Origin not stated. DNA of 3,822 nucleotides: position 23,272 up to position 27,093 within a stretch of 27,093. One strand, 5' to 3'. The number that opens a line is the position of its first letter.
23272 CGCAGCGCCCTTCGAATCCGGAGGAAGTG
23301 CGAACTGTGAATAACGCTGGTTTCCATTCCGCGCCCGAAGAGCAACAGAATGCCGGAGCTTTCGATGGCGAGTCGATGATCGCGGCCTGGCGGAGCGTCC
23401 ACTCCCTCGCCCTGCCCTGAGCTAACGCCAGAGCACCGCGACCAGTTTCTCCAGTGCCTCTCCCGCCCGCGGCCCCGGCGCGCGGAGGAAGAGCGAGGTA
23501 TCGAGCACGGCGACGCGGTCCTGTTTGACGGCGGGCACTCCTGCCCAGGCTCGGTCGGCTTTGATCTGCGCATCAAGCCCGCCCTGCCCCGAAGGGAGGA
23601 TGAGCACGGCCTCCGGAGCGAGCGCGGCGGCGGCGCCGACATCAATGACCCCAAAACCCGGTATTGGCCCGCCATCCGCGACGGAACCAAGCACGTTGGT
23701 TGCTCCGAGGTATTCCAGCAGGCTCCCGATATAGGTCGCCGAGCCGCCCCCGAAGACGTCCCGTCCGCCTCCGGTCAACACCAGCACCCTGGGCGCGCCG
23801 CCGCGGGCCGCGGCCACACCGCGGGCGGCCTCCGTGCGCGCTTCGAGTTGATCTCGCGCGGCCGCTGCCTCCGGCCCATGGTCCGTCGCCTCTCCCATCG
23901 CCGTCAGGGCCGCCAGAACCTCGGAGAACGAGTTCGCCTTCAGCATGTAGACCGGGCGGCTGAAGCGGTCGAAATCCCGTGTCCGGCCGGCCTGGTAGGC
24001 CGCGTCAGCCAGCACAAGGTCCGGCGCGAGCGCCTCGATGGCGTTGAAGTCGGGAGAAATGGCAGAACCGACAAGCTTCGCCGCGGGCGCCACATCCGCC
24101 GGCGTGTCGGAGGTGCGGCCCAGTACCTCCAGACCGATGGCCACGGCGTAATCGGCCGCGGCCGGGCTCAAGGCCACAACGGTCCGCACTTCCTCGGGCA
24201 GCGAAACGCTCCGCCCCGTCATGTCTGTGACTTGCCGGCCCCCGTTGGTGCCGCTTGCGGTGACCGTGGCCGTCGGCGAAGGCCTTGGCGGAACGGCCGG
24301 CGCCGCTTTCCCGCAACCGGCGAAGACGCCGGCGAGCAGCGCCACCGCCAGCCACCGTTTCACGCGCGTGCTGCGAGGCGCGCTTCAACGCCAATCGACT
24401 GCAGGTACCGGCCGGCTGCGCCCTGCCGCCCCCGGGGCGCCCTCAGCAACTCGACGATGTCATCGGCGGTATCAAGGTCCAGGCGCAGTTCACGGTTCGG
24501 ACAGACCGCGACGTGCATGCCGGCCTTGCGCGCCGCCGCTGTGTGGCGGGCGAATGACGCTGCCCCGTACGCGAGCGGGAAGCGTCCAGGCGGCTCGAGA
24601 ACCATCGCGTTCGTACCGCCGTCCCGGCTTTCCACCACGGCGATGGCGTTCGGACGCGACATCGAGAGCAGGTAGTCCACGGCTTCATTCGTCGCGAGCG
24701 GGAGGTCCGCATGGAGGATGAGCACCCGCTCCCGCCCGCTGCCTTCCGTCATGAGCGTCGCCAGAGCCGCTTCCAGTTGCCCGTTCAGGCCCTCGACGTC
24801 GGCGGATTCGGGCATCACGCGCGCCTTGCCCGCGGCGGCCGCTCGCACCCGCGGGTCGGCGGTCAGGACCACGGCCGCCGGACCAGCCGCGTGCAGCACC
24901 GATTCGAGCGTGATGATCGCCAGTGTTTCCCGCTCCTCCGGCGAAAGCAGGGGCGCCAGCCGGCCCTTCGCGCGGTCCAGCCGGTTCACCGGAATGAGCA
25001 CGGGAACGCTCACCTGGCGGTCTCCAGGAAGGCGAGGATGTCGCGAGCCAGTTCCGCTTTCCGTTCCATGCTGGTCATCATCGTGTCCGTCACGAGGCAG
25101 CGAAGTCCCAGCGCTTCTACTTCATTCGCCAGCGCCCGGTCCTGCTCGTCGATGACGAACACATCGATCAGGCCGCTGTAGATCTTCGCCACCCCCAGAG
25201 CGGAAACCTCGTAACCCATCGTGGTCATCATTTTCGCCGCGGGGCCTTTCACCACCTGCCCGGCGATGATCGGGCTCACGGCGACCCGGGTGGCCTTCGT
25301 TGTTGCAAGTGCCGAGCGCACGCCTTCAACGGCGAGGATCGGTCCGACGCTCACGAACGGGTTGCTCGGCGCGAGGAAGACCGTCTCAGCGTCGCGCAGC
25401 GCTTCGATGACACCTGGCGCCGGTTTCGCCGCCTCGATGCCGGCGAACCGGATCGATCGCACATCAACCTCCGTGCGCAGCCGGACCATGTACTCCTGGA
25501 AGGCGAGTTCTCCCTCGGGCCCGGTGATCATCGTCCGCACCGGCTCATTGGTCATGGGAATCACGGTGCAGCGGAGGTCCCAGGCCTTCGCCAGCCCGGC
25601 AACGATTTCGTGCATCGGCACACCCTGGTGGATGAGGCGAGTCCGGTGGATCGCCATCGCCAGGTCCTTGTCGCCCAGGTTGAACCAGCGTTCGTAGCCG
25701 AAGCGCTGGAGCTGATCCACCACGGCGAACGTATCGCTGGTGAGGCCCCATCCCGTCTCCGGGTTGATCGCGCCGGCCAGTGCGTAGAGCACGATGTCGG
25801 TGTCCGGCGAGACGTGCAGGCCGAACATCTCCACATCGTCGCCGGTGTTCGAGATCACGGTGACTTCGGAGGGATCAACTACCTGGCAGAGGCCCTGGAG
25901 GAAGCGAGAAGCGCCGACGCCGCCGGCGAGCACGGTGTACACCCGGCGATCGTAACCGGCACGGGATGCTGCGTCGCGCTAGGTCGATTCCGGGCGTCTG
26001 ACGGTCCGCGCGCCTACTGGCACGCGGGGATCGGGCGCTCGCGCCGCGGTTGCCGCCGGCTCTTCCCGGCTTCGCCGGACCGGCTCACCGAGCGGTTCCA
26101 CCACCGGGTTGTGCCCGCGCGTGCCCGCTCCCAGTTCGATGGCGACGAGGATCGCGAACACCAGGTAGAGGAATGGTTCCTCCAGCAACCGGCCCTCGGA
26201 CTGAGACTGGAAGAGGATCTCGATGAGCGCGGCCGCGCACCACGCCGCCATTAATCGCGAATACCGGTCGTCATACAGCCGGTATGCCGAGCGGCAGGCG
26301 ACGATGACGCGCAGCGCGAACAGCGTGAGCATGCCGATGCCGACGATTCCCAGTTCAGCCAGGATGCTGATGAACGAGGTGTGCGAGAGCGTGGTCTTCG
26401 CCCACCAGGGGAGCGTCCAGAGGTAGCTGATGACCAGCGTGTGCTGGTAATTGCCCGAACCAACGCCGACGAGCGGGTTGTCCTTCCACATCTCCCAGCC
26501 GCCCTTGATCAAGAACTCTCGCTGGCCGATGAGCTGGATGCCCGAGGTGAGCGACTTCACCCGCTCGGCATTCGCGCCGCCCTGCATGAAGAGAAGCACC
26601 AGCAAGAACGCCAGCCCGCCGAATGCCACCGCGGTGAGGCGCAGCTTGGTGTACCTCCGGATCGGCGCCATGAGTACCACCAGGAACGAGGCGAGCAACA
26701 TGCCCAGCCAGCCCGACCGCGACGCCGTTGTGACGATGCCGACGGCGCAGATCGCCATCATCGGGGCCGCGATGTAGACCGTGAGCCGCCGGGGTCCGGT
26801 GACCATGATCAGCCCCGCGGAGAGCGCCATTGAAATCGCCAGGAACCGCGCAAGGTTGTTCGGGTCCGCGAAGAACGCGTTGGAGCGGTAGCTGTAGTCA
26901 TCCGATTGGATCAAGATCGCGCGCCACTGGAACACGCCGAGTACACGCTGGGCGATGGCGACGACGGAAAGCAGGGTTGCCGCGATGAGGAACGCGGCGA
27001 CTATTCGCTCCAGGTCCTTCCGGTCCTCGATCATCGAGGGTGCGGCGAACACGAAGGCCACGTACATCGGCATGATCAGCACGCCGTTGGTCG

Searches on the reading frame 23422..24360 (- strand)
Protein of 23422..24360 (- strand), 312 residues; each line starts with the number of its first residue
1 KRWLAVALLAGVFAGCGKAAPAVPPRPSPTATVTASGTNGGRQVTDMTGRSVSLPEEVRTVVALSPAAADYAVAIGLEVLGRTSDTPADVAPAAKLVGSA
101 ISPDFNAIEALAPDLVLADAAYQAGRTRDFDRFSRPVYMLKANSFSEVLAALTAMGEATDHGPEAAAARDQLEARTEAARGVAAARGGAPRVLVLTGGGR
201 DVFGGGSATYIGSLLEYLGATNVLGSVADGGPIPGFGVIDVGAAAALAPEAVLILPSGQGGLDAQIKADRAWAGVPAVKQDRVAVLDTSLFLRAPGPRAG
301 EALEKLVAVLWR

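Call 59: search_protein_families(library=pfam, proteins=[window:23422-24360:-], max_evalue=0.00001)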
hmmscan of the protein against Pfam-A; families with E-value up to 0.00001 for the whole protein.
window:23422-24360:- (312 aa): 1 family
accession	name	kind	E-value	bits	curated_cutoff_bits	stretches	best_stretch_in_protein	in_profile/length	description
PF01497.23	Peripla_BP_2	-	3.1e-21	76.3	27.5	1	62-288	2-233/235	Periplasmic binding protein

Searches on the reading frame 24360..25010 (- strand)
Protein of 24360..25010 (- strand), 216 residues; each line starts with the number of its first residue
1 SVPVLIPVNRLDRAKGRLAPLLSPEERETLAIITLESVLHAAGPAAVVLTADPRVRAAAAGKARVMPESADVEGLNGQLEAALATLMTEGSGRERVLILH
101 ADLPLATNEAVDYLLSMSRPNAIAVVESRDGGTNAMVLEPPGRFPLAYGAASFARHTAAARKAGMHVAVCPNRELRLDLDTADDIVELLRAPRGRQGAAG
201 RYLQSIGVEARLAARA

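Call 59: search_protein_families(library=pfam, proteins=[window:24360-25010:-], max_evalue=0.00001)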
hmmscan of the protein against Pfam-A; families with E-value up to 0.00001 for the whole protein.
window:24360-25010:- (216 aa): 2 families
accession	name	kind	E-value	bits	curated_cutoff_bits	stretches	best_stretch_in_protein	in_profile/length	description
PF01983.22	CofC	-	1.7e-30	106.3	22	1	4-210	3-202/217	Guanylyl transferase CofC like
PF12804.13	NTP_transf_3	-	1.5e-08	35.4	27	1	27-148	23-133/160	MobA-like NTP transferase domain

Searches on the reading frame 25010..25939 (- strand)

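Call 59: search_protein_families(library=pfam, proteins=[window:25010-25939:-], max_evalue=0.00001)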
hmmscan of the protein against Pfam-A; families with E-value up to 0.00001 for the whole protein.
window:25010-25939:- (309 aa): 1 family
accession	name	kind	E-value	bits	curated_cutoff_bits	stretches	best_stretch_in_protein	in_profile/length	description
PF01933.23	CofD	-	1e-51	176.3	30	1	2-272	2-260/290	2-phospho-L-lactate transferase CofD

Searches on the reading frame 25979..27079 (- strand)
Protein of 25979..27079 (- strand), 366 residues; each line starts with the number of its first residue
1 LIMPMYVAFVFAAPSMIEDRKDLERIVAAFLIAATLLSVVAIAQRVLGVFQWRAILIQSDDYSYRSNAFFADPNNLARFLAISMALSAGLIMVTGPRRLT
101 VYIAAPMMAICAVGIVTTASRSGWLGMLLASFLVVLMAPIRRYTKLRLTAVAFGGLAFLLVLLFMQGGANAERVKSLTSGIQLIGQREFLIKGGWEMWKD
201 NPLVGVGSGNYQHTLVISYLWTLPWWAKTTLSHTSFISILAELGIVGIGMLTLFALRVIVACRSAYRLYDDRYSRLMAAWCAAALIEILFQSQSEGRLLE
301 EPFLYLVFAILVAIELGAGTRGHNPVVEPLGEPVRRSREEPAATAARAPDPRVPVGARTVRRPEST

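Call 59: search_protein_families(library=pfam, proteins=[window:25979-27079:-], max_evalue=0.00001)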
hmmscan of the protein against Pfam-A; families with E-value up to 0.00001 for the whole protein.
window:25979-27079:- (366 aa): 1 family
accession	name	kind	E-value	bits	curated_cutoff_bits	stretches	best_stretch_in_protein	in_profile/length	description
PF04932.20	Wzy_C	-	3.4e-17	63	31.7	1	107-250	2-147/149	O-Antigen ligase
